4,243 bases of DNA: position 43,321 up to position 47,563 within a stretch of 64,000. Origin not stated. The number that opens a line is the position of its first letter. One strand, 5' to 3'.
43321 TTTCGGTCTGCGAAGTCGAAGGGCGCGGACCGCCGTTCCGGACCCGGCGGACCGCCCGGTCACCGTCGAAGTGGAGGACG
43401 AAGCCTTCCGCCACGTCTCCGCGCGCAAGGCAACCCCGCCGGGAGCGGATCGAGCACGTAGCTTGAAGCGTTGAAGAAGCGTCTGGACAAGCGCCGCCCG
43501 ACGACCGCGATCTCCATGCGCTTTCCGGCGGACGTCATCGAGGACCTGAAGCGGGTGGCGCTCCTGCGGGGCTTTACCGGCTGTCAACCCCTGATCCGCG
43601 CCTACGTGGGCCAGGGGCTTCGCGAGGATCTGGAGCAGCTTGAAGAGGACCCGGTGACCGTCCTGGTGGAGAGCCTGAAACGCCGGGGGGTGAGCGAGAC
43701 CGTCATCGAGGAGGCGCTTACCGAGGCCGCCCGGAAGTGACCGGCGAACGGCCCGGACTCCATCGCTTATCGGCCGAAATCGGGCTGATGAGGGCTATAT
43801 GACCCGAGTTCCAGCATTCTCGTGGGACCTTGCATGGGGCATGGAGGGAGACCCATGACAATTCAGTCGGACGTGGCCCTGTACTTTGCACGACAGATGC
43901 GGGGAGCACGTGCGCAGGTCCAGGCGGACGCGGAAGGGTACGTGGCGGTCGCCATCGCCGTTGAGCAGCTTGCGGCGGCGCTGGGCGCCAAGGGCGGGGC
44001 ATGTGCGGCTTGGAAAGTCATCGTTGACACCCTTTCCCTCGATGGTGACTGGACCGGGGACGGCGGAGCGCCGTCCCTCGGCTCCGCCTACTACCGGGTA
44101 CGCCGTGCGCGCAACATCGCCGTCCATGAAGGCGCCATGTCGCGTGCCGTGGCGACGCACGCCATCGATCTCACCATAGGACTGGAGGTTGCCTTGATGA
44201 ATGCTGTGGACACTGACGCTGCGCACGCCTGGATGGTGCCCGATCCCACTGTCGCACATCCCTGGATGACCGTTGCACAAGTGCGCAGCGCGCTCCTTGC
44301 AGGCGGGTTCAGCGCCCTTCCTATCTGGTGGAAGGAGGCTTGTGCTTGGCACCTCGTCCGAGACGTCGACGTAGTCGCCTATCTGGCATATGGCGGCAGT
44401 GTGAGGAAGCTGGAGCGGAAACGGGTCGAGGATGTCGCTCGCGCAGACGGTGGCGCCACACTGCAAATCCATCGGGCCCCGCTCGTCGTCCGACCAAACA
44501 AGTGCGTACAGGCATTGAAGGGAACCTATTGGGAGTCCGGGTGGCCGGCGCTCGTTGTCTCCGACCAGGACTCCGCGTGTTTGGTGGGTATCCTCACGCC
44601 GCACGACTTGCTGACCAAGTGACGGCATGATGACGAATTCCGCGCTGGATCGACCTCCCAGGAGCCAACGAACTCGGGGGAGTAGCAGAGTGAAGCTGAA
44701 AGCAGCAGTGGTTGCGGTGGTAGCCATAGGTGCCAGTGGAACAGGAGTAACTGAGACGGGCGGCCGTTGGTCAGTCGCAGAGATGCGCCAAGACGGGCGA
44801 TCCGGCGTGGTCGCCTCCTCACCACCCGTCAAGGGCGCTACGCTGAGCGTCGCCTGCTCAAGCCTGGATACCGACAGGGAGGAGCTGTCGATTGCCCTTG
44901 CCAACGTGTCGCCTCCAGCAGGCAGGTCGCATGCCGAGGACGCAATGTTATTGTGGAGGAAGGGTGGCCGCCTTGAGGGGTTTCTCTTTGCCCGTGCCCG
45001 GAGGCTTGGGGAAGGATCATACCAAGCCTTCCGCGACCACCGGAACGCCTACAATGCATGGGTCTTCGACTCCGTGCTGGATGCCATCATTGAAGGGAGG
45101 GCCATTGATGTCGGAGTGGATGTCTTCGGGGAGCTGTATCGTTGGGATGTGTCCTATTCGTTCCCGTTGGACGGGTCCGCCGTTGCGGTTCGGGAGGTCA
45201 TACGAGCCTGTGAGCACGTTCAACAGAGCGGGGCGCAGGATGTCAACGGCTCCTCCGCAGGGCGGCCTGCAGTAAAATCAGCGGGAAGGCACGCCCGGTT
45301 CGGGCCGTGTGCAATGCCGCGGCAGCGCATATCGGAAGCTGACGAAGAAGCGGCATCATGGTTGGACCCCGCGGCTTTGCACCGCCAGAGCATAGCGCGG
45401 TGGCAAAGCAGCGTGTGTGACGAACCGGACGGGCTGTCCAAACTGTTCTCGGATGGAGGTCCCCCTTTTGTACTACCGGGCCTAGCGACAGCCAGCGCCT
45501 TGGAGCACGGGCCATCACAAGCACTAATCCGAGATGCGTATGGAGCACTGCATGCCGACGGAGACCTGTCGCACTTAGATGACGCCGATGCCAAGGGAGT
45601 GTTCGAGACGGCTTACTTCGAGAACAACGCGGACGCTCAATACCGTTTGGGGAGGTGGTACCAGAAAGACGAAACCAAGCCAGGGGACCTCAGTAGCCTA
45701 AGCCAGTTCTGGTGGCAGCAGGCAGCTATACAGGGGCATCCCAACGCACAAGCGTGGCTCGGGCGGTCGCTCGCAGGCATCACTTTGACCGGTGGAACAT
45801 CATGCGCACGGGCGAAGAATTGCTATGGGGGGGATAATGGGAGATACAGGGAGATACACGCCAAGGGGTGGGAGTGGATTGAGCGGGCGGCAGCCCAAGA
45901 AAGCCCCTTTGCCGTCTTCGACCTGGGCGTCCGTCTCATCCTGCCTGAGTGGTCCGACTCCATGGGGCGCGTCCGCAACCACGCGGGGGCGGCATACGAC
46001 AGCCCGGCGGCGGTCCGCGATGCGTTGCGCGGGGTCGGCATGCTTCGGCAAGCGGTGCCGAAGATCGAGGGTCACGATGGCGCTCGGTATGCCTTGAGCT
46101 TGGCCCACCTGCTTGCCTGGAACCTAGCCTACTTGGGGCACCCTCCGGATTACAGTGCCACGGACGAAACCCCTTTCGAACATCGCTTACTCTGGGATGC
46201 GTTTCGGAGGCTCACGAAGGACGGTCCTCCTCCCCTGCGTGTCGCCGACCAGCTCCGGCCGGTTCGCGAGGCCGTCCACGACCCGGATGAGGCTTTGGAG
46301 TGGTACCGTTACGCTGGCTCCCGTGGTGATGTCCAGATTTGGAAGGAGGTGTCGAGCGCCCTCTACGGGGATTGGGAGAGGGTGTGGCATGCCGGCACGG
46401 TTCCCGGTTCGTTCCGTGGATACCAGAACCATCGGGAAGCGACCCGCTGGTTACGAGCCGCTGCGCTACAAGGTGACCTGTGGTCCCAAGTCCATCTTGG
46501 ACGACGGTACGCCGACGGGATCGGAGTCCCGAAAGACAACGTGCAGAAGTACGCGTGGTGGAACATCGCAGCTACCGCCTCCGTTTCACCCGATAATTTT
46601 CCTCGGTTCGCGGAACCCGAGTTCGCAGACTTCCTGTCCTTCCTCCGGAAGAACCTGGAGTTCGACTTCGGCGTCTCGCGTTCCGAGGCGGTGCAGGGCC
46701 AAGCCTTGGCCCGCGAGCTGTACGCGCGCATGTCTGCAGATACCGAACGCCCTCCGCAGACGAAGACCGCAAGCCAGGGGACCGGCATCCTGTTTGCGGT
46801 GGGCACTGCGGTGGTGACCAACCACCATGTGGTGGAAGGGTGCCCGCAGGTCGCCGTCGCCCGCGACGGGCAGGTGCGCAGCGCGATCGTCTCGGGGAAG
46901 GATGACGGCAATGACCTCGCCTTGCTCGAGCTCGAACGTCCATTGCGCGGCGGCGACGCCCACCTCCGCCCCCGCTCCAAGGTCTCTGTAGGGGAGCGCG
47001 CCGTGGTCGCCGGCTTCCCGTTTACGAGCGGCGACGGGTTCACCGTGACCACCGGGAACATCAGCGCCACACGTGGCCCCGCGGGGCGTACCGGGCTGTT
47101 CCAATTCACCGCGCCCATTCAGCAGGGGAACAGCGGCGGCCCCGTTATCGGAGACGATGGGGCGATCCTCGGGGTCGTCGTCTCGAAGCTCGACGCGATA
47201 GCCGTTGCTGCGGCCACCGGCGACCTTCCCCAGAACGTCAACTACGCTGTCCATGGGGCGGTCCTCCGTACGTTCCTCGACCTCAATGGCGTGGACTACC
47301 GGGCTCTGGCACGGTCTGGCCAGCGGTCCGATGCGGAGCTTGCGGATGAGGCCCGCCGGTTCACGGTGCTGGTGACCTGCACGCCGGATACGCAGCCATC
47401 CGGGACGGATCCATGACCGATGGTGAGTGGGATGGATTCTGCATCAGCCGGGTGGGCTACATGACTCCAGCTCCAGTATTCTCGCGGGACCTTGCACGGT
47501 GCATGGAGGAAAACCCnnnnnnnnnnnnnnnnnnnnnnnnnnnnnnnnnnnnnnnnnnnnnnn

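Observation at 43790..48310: Candidate undescribed system: two HEPN-CBS fusion genes bracketing a Sel1-trypsin protease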

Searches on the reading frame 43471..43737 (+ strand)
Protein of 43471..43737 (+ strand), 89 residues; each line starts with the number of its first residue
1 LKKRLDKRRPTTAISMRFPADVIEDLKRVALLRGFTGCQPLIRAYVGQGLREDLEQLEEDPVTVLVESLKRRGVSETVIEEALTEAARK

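Call 3: search_protein_families(library=pfam, proteins=[window:43471-43737:+], max_evalue=1)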
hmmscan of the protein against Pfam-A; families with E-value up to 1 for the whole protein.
window:43471-43737:+ (89 aa): 5 families
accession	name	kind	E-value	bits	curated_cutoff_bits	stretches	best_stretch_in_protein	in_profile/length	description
PF02631.22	RecX_HTH2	-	0.0054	17.4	26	1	68-83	27-42/42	RecX, second three-helix domain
PF07878.17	RHH_5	-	0.01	16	26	1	18-36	8-26/43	CopG-like RHH_1 or ribbon-helix-helix domain, RHH_5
PF21982.2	RecX_HTH1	-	0.012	16.1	26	1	67-84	21-38/40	RecX, first three-helix domain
PF12441.14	CopG_antitoxin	-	0.095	13.9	28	1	9-45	40-75/79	CopG antitoxin of type II toxin-antitoxin system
PF14384.12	BrnA_antitoxin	-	0.21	12.4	26.1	1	4-28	26-51/68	BrnA antitoxin of type II toxin-antitoxin system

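Call 7: search_protein_families(library=ncbifam, proteins=[window:43471-43737:+], max_evalue=1)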
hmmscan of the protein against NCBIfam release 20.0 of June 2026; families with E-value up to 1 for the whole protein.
window:43471-43737:+ (89 aa): 2 families
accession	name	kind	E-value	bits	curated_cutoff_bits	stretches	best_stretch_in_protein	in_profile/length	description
NF041551.1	YlcI_YnfO_N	subfamily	0.023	14.8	30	1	11-30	2-21/42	YlcI/YnfO family protein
NF001065.0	PRK00117.5-5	equivalog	0.062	13.5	175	1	65-86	73-94/149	recombination regulator RecX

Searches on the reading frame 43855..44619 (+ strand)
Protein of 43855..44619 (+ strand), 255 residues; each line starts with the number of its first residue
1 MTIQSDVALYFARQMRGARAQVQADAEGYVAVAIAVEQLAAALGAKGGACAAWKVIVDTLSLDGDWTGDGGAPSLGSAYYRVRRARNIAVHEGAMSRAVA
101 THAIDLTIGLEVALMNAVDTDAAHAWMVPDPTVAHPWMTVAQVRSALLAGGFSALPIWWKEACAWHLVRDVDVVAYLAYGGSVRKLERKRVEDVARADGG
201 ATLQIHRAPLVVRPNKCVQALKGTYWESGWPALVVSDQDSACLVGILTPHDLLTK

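Call 3: search_protein_families(library=pfam, proteins=[window:43855-44619:+], max_evalue=1)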
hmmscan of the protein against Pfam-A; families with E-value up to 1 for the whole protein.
window:43855-44619:+ (255 aa): 1 family
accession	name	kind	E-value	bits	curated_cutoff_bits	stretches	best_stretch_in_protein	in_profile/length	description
PF00571.33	CBS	-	0.018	15.8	24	0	232-254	32-53/57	CBS domain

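Call 6: search_protein_families(library=padloc, proteins=[window:43855-44619:+], max_evalue=1)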
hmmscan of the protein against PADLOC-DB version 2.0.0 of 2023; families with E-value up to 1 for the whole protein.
window:43855-44619:+ (255 aa): 0 families

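Call 7: search_protein_families(library=ncbifam, proteins=[window:43855-44619:+], max_evalue=1)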
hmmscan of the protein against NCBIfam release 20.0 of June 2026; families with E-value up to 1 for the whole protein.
window:43855-44619:+ (255 aa): 1 family
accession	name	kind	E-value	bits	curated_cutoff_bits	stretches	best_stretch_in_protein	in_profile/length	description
NF040556.1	CAS_Csx28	equivalog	0.092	12.8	50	1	172-207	15-50/172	type VI-B CRISPR accessory protein Csx28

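Call 97: search_protein_families(library=phrogs, proteins=[window:43855-44619:+], max_evalue=0.01)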
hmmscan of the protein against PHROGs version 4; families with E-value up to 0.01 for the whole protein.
window:43855-44619:+ (255 aa): 0 families

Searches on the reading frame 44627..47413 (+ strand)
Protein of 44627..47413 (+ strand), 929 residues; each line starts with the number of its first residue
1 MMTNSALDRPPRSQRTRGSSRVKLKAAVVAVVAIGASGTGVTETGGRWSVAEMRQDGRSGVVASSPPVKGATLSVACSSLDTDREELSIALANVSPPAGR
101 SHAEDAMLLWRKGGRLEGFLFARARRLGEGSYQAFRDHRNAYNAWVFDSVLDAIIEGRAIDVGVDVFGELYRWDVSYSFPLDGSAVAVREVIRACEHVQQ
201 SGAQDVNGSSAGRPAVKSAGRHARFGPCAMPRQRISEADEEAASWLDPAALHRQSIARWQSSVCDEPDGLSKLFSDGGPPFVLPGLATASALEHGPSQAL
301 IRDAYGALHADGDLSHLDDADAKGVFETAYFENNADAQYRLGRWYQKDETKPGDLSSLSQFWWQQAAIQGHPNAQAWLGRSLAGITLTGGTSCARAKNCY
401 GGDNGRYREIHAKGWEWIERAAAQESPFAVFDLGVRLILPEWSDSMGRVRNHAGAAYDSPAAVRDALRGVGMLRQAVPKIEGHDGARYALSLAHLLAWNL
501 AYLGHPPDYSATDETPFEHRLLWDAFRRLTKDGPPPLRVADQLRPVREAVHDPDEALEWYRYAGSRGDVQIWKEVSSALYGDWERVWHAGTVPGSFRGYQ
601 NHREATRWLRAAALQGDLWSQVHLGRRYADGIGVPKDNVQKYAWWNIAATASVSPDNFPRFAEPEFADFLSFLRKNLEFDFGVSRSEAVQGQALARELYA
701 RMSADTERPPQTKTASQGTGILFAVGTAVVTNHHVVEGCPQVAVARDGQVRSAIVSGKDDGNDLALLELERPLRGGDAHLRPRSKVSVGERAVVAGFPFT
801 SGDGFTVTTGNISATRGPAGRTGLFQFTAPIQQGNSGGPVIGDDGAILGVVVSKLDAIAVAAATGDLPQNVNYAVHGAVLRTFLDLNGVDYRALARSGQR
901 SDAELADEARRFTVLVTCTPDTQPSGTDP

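Call 3: search_protein_families(library=pfam, proteins=[window:44627-47413:+], max_evalue=1)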
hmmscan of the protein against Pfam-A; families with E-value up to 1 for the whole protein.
window:44627-47413:+ (929 aa): 3 families
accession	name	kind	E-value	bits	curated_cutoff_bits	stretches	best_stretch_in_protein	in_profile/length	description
PF13365.12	Trypsin_2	-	1.6e-22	81.2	27.6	1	718-850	1-144/144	Trypsin-like peptidase domain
PF08238.18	Sel1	-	1e-11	45.4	30.7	2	335-371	1-36/36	Sel1 repeat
PF00089.32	Trypsin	-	3.3e-09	37.3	20.6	1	714-853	18-197/220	Trypsin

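Call 6: search_protein_families(library=padloc, proteins=[window:44627-47413:+], max_evalue=1)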
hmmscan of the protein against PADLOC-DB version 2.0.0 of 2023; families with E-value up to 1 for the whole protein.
window:44627-47413:+ (929 aa): 4 families
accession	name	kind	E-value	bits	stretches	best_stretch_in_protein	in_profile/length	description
PDLC02960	RT-Protease_XI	-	3.4e-16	57.3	1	713-853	345-485/506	single gene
PDLC02959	RT-Protease_XI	-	1.1e-14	52.3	1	711-853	345-488/510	single gene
PDLC03855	LmuA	-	7.2e-05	20.3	1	717-841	16-157/425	-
PDLC04593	PDC-M35A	-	0.014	13.2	1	749-803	70-124/216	-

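Call 7: search_protein_families(library=ncbifam, proteins=[window:44627-47413:+], max_evalue=1)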
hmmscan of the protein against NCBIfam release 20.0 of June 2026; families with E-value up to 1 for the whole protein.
window:44627-47413:+ (929 aa): 14 families
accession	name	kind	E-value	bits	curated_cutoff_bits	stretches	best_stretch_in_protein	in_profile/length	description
TIGR02037.1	degP_htrA_DO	subfamily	5e-21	75.1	416.2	1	706-850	50-197/434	Do family serine endopeptidase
NF033740.0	MarP_fam_protase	equivalog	8e-18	64.6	250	1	710-853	205-353/390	MarP family serine protease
NF041521.1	HhoA_HhoB_HtrA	equivalog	2.6e-16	59.8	450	1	690-851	32-197/335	HhoA/HhoB/HtrA family serine endopeptidase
TIGR02038.1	protease_degS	equivalog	1e-15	57.8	422.95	1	686-874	48-233/351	outer membrane-stress sensor serine endopeptidase DegS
NF008147.1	PRK10898.1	equivalog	4.5e-15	55.6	408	1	683-875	45-235/352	outer membrane-stress sensor serine endopeptidase DegS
NF040960.1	MamE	equivalog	8.7e-14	51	800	1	690-851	93-264/659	magnetosome formation protease MamE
NF007526.1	PRK10139.1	equivalog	4.9e-13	48.6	756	1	690-855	64-234/456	serine endoprotease DegQ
NF008189.1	PRK10942.1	equivalog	1.2e-12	47.1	720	1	705-853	102-254/477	serine endoprotease DegP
NF047968.1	SerProtHtrA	equivalog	3.5e-11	43.1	470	1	711-856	82-235/357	serine protease HtrA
NF053637.1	SerProtHtrAspr2045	equivalog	4.9e-11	42.2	650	1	703-857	92-257/394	serine protease HtrA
NF050055.1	SerProtHtrAMycob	equivalog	5.9e-08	32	800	1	712-851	223-377/502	serine protease HtrA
NF033786.1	phenyl_MerG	equivalog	1.4e-06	28.4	350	1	599-651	126-179/217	phenylmercury resistance protein MerG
NF045484.1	TransRegExoR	equivalog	0.0099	15.1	450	1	596-655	51-112/267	exopolysaccharide production regulator ExoR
NF047621.1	FlgprotMotXVib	equivalog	0.022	14.2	330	1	600-652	126-178/211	flagellar protein MotX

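Call 92: search_solved_structures(query=window:44627-47413:+, max_evalue=0.001)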
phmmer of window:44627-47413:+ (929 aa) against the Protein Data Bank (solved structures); distinct sequences matched with E-value up to 0.001: 111 (the best 60 are shown).
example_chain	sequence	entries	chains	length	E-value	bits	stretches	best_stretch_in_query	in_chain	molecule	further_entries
4bwr_A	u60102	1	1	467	8e-19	70.2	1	603-652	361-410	PROTEIN CORRESPONDING TO LOCUS C5321 FROM CFT073 E.COLI STRAIN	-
6ok3_A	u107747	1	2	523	1.3e-16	62.8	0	600-651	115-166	Sel1 repeat protein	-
3sti_A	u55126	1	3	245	1.9e-15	59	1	687-855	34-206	Protease degQ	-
3stj_A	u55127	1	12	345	3.2e-15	58.3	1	687-880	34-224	Protease degQ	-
3lgi_A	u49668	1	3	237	1.1e-14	56.5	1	704-881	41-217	Protease degS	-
2r3u_A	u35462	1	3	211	1.2e-14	56.3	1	704-876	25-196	Protease degS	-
3lh3_A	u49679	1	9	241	1.4e-14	56.1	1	704-879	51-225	Protease degS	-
2qf0_A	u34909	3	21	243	1.5e-14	56.1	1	704-879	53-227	Protease degS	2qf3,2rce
3lgy_A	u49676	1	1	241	1.5e-14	56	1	704-879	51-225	Protease degS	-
2qgr_A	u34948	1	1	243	1.5e-14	56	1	704-879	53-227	Protease degS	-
4a8a_A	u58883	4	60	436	1.6e-14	56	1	687-856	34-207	PERIPLASMIC PH-DEPENDENT SERINE ENDOPROTEASE DEGQ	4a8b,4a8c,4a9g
3lgv_A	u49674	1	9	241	2.1e-14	55.6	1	704-879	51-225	Protease degS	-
8kic_D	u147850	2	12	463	2.1e-14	55.5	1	686-856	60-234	peptidase Do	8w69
1soz_A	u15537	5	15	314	4.4e-14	54.5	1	704-883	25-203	Protease degS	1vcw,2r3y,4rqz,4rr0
6ew9_A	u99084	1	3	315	4.4e-14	54.5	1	704-883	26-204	Serine endoprotease DegS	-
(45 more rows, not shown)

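Call 97: search_protein_families(library=phrogs, proteins=[window:44627-47413:+], max_evalue=0.01)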
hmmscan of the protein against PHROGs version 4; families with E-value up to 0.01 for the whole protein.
window:44627-47413:+ (929 aa): 3 families
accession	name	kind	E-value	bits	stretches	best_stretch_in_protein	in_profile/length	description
phrog_11383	-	unknown function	6.3e-21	76.3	1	708-856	177-329/462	-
phrog_8741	-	unknown function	1.3e-13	51.9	2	552-651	93-179/380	-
phrog_9683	-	other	4.2e-11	43.8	1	717-887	54-224/233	protease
